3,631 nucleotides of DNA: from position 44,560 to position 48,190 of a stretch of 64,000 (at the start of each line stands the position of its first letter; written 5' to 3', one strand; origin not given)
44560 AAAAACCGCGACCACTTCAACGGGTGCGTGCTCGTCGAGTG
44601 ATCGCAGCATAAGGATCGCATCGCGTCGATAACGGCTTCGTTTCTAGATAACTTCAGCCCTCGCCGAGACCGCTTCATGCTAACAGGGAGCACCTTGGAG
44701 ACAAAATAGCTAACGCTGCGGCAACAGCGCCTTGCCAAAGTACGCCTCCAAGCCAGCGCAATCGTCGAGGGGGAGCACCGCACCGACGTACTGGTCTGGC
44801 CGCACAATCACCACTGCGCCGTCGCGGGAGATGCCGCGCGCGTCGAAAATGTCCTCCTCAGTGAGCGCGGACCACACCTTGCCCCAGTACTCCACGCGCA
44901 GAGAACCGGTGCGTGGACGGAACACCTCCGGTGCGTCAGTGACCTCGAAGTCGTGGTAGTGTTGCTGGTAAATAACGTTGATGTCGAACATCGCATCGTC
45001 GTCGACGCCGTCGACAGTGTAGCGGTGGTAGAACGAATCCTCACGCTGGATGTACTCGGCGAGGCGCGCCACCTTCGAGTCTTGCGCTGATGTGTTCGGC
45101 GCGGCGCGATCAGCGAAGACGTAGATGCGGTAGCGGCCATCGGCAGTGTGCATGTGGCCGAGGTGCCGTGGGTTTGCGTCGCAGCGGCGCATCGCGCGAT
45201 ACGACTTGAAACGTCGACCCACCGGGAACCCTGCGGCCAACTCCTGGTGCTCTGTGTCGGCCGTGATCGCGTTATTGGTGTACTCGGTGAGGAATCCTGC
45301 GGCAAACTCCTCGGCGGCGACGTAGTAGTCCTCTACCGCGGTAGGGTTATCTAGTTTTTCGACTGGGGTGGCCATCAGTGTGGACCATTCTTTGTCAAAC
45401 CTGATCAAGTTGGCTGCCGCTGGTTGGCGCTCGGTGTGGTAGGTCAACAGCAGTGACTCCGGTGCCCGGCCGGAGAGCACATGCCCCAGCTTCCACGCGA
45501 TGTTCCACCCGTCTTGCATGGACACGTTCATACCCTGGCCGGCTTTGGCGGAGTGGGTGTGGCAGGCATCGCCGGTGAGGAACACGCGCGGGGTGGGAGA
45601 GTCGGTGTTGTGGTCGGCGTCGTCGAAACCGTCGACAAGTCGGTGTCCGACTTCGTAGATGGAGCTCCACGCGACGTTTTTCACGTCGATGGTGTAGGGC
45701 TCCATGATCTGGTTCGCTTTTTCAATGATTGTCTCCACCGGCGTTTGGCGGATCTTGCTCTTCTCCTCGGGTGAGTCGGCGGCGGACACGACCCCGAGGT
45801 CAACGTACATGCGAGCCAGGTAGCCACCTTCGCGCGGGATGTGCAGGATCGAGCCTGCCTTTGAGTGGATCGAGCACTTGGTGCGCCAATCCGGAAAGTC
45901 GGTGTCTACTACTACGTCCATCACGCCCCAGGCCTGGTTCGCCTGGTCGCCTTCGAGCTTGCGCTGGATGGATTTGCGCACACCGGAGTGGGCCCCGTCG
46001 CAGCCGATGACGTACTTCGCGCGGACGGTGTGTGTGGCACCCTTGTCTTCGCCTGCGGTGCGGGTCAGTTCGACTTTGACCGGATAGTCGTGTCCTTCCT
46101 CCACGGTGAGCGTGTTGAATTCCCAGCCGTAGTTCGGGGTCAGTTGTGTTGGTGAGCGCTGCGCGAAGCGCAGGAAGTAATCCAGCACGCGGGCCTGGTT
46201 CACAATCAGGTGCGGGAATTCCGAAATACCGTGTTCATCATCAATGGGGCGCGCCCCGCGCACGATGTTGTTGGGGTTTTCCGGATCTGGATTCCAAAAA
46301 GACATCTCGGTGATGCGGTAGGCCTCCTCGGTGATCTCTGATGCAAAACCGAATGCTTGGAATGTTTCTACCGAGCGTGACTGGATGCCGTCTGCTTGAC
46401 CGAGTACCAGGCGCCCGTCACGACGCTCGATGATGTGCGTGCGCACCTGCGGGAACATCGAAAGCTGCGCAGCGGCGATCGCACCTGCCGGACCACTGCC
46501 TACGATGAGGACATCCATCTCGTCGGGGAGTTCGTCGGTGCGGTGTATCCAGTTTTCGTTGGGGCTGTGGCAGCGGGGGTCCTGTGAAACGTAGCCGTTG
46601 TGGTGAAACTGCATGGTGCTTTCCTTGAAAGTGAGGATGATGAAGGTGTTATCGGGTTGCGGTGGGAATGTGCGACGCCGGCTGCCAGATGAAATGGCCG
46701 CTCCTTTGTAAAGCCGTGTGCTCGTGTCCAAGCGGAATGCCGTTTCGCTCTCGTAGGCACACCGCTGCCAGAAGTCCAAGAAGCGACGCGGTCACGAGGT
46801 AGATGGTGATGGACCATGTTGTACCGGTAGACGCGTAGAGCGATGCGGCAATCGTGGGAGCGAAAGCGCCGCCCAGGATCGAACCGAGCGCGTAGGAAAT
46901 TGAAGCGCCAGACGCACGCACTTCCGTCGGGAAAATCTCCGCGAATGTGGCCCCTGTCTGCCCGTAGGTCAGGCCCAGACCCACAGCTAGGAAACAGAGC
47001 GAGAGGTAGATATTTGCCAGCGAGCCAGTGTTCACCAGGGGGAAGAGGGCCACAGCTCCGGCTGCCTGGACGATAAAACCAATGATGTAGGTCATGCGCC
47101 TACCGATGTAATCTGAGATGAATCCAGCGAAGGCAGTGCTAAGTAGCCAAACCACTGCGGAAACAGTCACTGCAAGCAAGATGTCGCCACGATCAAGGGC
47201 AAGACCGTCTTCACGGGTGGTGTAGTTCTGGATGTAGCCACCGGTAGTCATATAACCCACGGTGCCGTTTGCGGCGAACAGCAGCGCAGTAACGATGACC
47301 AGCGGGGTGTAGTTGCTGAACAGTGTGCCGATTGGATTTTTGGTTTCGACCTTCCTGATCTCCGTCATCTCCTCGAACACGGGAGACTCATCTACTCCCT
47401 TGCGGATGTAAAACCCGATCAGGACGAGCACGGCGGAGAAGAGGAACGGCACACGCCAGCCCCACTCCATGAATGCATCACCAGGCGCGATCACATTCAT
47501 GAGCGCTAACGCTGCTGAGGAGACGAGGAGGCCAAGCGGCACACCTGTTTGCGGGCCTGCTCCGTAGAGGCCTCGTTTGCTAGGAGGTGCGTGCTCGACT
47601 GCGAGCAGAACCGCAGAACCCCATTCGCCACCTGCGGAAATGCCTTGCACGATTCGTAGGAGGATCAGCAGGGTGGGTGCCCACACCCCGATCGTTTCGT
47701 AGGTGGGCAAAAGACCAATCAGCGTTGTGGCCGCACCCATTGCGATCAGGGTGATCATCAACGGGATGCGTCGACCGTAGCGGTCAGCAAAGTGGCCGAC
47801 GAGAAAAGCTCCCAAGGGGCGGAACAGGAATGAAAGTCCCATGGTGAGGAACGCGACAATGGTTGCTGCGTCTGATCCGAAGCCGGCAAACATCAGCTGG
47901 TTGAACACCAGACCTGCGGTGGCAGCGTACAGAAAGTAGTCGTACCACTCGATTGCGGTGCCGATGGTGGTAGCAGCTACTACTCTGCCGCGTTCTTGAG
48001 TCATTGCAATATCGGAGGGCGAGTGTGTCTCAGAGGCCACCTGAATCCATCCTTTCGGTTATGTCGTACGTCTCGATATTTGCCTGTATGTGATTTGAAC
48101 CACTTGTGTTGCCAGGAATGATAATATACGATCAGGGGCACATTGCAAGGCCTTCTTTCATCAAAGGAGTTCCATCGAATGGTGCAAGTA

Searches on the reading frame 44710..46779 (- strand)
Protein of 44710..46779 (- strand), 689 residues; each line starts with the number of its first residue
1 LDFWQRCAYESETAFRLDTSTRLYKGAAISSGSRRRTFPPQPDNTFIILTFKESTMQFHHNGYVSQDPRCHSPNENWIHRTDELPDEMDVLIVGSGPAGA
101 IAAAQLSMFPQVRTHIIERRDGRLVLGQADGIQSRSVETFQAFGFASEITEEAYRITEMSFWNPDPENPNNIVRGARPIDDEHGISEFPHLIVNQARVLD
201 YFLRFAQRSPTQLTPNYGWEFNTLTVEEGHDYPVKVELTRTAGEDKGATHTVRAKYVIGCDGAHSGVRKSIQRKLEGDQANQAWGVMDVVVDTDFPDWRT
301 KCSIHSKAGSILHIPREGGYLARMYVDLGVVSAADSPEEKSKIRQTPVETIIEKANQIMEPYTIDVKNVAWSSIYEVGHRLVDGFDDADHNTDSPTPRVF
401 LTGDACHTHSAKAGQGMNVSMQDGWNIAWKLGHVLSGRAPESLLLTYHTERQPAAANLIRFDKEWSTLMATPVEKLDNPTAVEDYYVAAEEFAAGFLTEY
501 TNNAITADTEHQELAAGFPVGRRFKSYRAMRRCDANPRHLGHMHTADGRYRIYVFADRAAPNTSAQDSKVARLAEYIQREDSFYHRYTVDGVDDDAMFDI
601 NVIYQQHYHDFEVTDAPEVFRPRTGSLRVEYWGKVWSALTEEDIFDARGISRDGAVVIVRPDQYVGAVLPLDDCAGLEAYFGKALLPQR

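Call 5: search_protein_families(library=pfam, proteins=[window:44710-46779:-], max_evalue=0.001)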
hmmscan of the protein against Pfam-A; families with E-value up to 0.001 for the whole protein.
window:44710-46779:- (689 aa): 3 families
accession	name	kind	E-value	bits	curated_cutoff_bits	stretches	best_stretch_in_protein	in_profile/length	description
PF01494.25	FAD_binding_3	-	4.9e-62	210.6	22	1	87-461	1-348/349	FAD binding domain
PF07976.19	Phe_hydrox_dim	-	4.8e-52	177.2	24.9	1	498-688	1-196/197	Phenol hydroxylase, C-terminal dimerisation domain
PF01946.23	Thi4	-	9.5e-05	22.2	26.2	0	87-120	17-50/235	Thi4 family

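Call 6: search_protein_families(library=ncbifam, proteins=[window:44710-46779:-], max_evalue=0.00001)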
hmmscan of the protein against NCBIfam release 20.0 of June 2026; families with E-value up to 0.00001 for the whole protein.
window:44710-46779:- (689 aa): 35 families (the best 25 are shown)
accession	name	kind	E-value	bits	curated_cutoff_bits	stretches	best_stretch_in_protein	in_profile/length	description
NF006144.0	PRK08294.1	subfamily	2.3e-285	947.9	560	1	56-687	1-635/637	phenol 2-monooxygenase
NF004832.0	PRK06184.1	subfamily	1.4e-54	185.7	476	1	86-464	5-350/506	hypothetical protein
NF004829.0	PRK06183.1-3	subfamily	1.1e-43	149.8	390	2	86-300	7-210/520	bifunctional 3-(3-hydroxy-phenyl)propionate/3-hydroxycinnamic acid hydroxylase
NF005531.0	PRK07190.1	equivalog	1.8e-42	145.6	530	1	249-498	149-371/487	FAD-binding protein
NF004831.0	PRK06183.1-5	equivalog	4.7e-40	137.6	546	1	87-470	8-354/568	bifunctional 3-(3-hydroxy-phenyl)propionate/3-hydroxycinnamic acid hydroxylase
NF004780.0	PRK06126.1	subfamily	2.3e-39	135.1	445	2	193-469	124-376/552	hypothetical protein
NF006092.0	PRK08244.1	equivalog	1.3e-36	126.3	644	2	244-467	139-342/494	monooxygenase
NF005303.0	PRK06834.1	subfamily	2.5e-35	122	625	2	249-461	140-329/488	hypothetical protein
NF006002.0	PRK08132.1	subfamily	4.4e-35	121.1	416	1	81-475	19-378/552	FAD-dependent oxidoreductase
NF033145.1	rif_monoox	equivalog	2.1e-34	119.2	800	1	249-471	138-343/472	rifampin monooxygenase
NF004828.0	PRK06183.1-2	equivalog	4.7e-28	97.8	853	2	86-292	11-199/568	bifunctional 3-(3-hydroxy-phenyl)propionate/3-hydroxycinnamic acid hydroxylase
NF046068.1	AkvoneHdxseDnrF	equivalog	4.1e-27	95.2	650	1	90-510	1-395/439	aklavinone 12-hydroxylase DnrF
NF046069.1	AkvoneHdxseRdmE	equivalog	1.3e-26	93.5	700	1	90-479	1-369/521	aklavinone 12-hydroxylase RdmE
NF004827.0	PRK06183.1-1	equivalog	2.9e-26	92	966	2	397-470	288-361/554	bifunctional 3-(3-hydroxy-phenyl)propionate/3-hydroxycinnamic acid hydroxylase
NF004830.0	PRK06183.1-4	equivalog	1.3e-22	79.9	1135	2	87-292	18-208/617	bifunctional 3-(3-hydroxy-phenyl)propionate/3-hydroxycinnamic acid hydroxylase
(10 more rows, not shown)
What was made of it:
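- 44710..46614 (-): Single-component flavoprotein monooxygenase resembling phenol 2-monooxygenase; candidate 3- or 4-hydroxyphenylacetate hydroxylase that makes homoprotocatechuate. The maximal ORF runs to 46779; the true start is probably near 46614. PF01494 plus PF07976 (calls 5, 6).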

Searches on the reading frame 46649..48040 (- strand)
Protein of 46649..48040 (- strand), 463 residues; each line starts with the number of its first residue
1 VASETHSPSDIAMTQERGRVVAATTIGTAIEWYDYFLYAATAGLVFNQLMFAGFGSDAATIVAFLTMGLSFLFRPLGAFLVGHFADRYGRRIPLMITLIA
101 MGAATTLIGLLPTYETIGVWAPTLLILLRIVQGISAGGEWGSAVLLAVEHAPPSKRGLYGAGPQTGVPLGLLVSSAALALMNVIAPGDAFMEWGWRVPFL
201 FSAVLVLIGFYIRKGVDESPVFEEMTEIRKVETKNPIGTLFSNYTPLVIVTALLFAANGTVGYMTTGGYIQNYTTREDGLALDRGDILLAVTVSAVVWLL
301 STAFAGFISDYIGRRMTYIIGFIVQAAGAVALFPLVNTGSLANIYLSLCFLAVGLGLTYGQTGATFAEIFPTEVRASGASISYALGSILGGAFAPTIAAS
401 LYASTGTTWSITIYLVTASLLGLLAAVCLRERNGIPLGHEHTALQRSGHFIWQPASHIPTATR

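Call 5: search_protein_families(library=pfam, proteins=[window:46649-48040:-], max_evalue=0.001)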
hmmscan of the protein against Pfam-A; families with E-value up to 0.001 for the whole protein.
window:46649-48040:- (463 aa): 2 families
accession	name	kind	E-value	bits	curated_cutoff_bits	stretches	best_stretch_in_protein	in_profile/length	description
PF00083.30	Sugar_tr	-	5.1e-33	115.1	22.3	2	22-222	3-197/452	Sugar (and other) transporter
PF07690.21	MFS_1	-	3.2e-29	102.4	33.4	2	42-266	15-227/347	Major Facilitator Superfamily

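Call 6: search_protein_families(library=ncbifam, proteins=[window:46649-48040:-], max_evalue=0.00001)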
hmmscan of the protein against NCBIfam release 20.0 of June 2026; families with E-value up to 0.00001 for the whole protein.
window:46649-48040:- (463 aa): 18 families
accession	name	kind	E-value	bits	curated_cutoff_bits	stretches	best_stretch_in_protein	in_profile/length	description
TIGR00883.1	2A0106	subfamily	9.4e-116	387.1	443.45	1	27-423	1-400/400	metabolite/H+ symporter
NF007414.0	PRK09952.1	equivalog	8e-91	305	538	1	7-432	9-435/438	shikimate transporter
NF007927.0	PRK10642.1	equivalog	3.7e-69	233.8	544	1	19-438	25-447/500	glycine betaine/L-proline transporter ProP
NF011656.1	PRK15075.1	subfamily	6.1e-61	206.5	445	1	16-432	4-414/419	tricarballylate/proton symporter TcuC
NF007710.0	PRK10406.1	subfamily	8.4e-53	180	550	1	12-431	13-425/432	MFS family transporter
TIGR00891.1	2A0112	subfamily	1.7e-31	109.7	552.9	1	13-405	6-391/405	sialate:H+ symport family MFS transporter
NF003024.0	PRK03893.1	subfamily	2.2e-23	82.9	604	2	13-256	15-234/497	sialate:H+ symport family MFS transporter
NF008963.0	PRK12307.1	equivalog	1.6e-15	57.2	637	1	61-420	53-399/426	MFS transporter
TIGR00895.1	2A0115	subfamily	3.2e-15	55.9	418.55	1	13-227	11-203/398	aromatic acid/H+ symport family MFS transporter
TIGR00898.1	2A0119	subfamily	7.1e-15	54.7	550.75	1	76-220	141-266/506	cation transport protein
TIGR00879.1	SP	subfamily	2.8e-12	46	237.8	1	21-221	59-249/510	sugar porter family MFS transporter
TIGR00880.1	2_A_01_02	superfamily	7.2e-12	45.6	131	1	77-210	14-131/141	multidrug resistance protein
TIGR04259.1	oxa_formateAnti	equivalog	9.8e-12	44.4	335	1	69-426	46-389/405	oxalate/formate MFS antiporter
TIGR00881.1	2A0104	subfamily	1.7e-11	43.8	407.75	1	76-228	45-183/379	phosphoglycerate transporter protein PgtP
NF049980.1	SfMCT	equivalog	1e-10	40.8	320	1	45-408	23-368/378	L-lactate MFS transporter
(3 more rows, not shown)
